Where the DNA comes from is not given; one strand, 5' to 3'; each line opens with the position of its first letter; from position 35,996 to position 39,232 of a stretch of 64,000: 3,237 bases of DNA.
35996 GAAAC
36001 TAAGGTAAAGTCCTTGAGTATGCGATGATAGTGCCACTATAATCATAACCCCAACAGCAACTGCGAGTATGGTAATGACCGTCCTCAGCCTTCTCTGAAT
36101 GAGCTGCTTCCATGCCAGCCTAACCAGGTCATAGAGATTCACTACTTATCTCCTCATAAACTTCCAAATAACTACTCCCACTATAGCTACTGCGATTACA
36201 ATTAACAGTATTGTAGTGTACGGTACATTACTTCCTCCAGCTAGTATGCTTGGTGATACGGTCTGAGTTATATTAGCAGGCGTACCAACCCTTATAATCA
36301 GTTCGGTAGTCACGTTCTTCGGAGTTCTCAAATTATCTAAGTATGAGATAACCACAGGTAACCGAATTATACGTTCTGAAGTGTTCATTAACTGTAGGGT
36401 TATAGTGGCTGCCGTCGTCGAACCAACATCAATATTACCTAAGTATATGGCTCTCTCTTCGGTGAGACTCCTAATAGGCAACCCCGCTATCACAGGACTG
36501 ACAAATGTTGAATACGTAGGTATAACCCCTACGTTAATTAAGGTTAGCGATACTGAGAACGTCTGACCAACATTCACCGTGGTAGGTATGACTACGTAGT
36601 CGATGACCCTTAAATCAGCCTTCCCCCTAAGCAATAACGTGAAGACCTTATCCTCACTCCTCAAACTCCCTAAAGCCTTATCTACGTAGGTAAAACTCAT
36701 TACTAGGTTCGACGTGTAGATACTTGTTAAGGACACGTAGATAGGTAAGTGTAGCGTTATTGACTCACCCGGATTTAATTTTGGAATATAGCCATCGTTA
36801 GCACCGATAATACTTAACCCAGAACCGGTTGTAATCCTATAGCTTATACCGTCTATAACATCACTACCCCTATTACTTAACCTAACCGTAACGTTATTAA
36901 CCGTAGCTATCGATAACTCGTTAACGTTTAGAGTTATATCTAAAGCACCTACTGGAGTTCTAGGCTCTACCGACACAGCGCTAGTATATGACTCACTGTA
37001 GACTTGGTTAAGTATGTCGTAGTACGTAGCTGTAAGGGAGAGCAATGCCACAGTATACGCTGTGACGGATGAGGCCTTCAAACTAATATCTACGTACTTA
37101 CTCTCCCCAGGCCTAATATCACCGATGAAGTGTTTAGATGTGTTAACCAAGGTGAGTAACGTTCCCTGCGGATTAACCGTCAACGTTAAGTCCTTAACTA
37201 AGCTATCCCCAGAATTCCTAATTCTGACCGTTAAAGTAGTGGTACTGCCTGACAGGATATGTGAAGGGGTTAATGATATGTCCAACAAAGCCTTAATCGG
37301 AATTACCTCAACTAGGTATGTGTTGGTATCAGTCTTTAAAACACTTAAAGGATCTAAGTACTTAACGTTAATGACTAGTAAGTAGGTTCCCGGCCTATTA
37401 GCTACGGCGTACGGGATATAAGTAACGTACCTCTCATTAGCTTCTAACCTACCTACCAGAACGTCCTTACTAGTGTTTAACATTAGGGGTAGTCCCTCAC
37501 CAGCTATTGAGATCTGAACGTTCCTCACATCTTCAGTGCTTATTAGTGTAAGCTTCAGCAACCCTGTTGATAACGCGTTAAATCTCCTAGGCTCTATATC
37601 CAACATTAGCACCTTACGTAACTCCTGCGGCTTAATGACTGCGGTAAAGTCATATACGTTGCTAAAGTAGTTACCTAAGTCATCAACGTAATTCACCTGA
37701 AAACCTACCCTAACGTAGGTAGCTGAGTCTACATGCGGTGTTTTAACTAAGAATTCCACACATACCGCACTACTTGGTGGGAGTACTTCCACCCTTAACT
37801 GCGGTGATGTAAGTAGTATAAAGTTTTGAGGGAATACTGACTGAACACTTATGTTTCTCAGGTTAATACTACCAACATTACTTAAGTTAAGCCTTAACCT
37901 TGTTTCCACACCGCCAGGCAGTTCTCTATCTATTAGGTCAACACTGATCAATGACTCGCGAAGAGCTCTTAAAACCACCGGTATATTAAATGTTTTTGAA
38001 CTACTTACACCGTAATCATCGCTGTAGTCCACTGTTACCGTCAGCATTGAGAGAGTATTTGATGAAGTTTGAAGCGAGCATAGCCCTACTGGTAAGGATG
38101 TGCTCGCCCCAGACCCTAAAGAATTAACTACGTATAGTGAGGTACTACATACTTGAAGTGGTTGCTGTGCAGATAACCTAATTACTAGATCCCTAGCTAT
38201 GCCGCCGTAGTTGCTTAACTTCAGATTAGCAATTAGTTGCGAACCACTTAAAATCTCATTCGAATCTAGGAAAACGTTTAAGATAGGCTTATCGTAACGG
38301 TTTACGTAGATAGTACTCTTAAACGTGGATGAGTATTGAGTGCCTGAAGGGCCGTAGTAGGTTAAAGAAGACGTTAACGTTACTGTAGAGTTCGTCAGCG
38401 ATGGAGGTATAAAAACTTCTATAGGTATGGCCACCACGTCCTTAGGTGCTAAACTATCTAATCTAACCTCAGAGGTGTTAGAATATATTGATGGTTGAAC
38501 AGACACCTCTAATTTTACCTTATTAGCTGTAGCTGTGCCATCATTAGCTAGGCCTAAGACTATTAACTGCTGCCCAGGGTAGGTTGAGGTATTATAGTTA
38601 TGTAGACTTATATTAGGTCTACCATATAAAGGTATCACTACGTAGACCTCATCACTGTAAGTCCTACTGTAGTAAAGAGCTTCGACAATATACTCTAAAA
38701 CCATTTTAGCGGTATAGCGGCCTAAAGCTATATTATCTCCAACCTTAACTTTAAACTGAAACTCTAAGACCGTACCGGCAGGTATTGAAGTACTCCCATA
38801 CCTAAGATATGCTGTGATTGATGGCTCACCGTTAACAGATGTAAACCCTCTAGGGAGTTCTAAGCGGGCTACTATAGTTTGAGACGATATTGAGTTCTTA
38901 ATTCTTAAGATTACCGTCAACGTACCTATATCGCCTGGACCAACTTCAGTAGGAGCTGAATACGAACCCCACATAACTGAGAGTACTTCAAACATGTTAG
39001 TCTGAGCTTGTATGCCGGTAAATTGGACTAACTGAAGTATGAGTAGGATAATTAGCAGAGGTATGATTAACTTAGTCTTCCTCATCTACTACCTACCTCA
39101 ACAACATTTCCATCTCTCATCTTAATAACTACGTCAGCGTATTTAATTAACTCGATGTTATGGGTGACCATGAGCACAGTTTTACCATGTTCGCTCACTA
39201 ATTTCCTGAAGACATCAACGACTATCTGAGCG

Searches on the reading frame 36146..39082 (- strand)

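Call 46: search_protein_families(library=pfam, proteins=[window:36146-39082:-], max_evalue=0.00001)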
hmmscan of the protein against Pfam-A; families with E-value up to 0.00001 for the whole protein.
window:36146-39082:- (978 aa): 3 families
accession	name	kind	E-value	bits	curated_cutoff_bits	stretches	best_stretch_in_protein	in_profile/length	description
PF10633.15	NPCBM_assoc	-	3.5e-17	62.8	24.4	0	174-241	9-76/78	NPCBM-associated, NEW3 domain of alpha-galactosidase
PF07705.17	CARDB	-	2.1e-11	44.4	22.7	0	603-678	9-79/101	CARDB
PF23643.1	TRAPPC13_C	-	3.2e-10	40.4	27.9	0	285-350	12-77/95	Trafficking protein particle complex subunit 13, C-terminal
